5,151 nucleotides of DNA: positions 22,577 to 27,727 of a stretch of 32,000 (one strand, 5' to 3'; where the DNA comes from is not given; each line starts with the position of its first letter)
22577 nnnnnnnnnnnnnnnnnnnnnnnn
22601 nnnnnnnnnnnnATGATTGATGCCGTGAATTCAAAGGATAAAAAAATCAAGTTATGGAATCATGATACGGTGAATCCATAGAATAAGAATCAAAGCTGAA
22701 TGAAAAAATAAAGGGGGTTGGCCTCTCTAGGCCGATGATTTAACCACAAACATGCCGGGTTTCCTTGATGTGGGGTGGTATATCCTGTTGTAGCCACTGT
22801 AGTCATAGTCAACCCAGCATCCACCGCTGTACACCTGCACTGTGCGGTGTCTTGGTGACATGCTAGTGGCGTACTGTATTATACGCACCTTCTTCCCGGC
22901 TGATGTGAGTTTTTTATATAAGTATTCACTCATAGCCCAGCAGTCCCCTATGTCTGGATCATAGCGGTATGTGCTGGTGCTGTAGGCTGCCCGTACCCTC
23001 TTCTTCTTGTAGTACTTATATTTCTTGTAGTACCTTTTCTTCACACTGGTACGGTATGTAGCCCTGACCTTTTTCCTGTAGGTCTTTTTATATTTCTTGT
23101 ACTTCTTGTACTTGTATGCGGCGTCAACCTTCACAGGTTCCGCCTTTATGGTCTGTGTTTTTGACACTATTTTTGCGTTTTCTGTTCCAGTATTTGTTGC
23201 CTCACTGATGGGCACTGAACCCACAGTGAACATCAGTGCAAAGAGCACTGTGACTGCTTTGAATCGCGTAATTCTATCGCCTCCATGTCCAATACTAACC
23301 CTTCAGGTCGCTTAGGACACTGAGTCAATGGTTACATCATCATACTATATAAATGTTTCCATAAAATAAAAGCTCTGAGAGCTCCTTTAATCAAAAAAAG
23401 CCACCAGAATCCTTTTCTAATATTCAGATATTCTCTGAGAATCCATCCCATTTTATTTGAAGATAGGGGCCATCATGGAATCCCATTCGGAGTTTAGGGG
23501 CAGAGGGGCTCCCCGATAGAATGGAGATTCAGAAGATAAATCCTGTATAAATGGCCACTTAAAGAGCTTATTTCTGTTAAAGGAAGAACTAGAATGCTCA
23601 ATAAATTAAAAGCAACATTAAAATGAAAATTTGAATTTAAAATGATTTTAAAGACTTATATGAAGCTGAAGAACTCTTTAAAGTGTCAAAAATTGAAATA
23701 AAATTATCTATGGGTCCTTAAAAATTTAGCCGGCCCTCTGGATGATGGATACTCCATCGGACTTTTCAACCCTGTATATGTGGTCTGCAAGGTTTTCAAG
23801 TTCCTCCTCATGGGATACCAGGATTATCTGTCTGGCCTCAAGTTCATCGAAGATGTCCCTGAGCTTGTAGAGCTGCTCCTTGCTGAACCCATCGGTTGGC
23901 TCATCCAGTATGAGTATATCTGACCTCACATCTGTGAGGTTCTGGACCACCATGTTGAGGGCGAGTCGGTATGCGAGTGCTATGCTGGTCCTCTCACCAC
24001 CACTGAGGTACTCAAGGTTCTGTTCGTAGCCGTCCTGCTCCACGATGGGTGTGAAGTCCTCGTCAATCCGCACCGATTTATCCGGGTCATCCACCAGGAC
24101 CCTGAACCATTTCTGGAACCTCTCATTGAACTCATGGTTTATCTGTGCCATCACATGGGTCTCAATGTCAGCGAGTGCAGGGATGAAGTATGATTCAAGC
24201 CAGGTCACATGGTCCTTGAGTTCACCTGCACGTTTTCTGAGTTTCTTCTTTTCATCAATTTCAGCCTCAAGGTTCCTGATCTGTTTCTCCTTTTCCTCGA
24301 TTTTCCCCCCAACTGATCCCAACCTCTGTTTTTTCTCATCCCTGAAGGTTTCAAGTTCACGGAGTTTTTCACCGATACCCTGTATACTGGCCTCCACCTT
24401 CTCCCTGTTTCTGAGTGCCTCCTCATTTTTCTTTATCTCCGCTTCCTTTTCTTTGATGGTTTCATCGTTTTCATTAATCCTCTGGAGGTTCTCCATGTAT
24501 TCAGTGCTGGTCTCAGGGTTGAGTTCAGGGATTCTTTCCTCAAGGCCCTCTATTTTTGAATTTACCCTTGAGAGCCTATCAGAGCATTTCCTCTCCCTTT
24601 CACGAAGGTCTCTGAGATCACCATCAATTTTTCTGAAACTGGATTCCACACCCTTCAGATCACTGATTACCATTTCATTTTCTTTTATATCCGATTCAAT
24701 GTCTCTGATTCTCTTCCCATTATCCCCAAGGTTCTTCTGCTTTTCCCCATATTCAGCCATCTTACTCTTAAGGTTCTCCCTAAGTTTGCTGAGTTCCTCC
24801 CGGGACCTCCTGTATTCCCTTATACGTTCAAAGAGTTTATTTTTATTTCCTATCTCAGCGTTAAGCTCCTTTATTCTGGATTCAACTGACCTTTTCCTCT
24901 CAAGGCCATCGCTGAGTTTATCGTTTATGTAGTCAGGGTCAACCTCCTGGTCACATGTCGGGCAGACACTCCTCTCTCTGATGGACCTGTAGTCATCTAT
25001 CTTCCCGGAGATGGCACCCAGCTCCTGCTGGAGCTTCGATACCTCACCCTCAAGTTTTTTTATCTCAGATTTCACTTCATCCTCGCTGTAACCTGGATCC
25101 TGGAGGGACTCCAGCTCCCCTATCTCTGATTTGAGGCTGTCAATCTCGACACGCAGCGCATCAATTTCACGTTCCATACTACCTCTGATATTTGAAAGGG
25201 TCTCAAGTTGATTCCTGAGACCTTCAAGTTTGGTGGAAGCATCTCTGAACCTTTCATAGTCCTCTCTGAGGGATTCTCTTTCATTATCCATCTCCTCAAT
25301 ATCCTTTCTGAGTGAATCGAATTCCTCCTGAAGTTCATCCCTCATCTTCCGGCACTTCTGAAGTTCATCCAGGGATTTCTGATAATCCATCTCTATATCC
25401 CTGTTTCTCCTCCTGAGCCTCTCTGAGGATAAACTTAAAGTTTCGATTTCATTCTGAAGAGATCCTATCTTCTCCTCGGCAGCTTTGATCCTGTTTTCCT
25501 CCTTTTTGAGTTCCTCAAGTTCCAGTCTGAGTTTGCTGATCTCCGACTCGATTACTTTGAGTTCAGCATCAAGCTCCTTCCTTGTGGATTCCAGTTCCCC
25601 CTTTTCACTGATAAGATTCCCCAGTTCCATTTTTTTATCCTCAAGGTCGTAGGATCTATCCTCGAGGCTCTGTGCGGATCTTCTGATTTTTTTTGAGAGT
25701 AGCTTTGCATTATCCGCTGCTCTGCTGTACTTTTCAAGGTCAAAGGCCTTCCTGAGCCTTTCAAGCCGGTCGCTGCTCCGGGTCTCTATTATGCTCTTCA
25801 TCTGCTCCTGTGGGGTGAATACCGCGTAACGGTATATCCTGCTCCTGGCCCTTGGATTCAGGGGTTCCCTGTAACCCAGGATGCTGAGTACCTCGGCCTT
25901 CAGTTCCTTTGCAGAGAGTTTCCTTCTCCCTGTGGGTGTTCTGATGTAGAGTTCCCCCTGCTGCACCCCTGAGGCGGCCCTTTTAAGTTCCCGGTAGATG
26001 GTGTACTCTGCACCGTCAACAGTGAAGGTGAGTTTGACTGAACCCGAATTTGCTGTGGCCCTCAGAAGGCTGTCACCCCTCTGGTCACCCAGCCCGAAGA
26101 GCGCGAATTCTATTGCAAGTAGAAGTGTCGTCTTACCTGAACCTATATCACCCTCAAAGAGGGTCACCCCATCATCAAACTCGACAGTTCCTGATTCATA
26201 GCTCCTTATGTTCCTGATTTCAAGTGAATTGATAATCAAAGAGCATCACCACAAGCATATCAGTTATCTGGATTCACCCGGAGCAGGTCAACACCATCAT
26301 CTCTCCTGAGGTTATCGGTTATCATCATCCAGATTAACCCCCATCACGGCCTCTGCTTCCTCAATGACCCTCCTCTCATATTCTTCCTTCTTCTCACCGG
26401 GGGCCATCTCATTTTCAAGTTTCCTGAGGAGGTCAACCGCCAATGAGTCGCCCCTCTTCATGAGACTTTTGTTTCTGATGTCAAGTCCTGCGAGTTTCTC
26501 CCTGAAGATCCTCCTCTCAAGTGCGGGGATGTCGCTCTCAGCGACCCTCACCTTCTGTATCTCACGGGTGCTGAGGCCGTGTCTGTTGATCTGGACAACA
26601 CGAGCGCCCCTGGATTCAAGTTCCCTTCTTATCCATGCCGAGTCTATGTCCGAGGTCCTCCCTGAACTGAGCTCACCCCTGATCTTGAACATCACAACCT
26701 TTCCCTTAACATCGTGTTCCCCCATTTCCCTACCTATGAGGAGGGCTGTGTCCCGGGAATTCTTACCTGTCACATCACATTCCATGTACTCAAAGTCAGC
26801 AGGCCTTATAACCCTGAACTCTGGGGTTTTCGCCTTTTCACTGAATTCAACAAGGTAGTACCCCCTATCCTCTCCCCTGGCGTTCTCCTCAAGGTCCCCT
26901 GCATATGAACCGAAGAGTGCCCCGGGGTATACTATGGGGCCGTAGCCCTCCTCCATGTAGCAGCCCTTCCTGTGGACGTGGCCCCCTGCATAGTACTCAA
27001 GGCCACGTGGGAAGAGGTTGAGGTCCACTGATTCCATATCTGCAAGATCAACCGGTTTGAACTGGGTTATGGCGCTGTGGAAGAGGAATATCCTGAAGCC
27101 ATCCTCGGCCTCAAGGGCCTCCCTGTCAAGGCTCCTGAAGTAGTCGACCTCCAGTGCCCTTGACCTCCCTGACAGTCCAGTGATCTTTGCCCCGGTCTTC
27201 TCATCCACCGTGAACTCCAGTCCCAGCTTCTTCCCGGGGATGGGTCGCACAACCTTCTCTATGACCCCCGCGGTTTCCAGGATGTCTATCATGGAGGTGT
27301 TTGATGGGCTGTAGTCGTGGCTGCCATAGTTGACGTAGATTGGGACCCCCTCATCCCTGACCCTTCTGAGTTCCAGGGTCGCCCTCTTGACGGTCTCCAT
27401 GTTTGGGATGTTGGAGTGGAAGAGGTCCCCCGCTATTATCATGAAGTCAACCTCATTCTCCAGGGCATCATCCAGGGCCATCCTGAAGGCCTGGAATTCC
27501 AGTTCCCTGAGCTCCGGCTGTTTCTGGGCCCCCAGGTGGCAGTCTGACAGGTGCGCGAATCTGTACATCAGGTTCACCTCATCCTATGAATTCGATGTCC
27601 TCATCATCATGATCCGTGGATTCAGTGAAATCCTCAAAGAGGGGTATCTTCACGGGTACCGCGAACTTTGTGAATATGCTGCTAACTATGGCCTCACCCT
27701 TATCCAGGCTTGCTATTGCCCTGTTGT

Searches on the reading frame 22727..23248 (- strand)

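Call 38: search_protein_families(library=pfam, proteins=[window:22727-23248:-], max_evalue=0.001)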
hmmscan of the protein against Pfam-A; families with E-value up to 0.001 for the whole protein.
window:22727-23248:- (173 aa): 0 families

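Call 95: search_protein_families(library=pfam, proteins=[window:22727-23248:-], max_evalue=5)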
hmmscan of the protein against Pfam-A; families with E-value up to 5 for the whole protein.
window:22727-23248:- (173 aa): 1 family
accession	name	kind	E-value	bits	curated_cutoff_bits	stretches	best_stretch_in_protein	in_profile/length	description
PF00297.29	Ribosomal_L3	-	0.0062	16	22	1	12-91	57-135/369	Ribosomal protein L3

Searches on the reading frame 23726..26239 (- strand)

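Call 38: search_protein_families(library=pfam, proteins=[window:23726-26239:-], max_evalue=0.001)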
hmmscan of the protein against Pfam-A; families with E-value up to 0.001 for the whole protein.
window:23726-26239:- (837 aa): 8 families
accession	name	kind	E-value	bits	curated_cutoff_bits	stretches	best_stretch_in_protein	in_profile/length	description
PF13476.12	AAA_23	-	6.4e-19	69.8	27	1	5-265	1-200/201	AAA domain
PF13175.12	AAA_15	-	4.1e-10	40.3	32.1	1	1-389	1-288/374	AAA ATPase domain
PF13555.12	AAA_29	-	4.3e-05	23.6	27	1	5-49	3-48/61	P-loop containing region of AAA domain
PF04513.17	Baculo_PEP_C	-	0.00022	21.7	38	0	300-376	33-104/140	Baculovirus polyhedron envelope protein, PEP, C terminus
PF13851.11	GAS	-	0.00022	21.1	32.3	0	215-293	51-129/200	Growth-arrest specific micro-tubule binding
PF02463.25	SMC_N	-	0.00045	20.1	40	0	3-829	2-217/220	RecF/RecN/SMC N terminal domain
PF12128.14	DUF3584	-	0.00047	18.2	31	0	182-412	268-485/1191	Protein of unknown function (DUF3584)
PF10046.14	BLOC1_2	-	0.00077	20.2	33.4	0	282-351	11-80/96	Biogenesis of lysosome-related organelles complex-1 subunit 2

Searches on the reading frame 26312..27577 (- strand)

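Call 38: search_protein_families(library=pfam, proteins=[window:26312-27577:-], max_evalue=0.001)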
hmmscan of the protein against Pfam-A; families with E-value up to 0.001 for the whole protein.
window:26312-27577:- (421 aa): 2 families
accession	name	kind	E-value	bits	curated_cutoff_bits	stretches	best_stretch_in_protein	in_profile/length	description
PF00149.33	Metallophos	-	4.5e-13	50.5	21.5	1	6-203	2-190/191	Calcineurin-like phosphoesterase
PF12850.12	Metallophos_2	-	7e-05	23.3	27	1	6-226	2-140/154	Calcineurin-like phosphoesterase superfamily domain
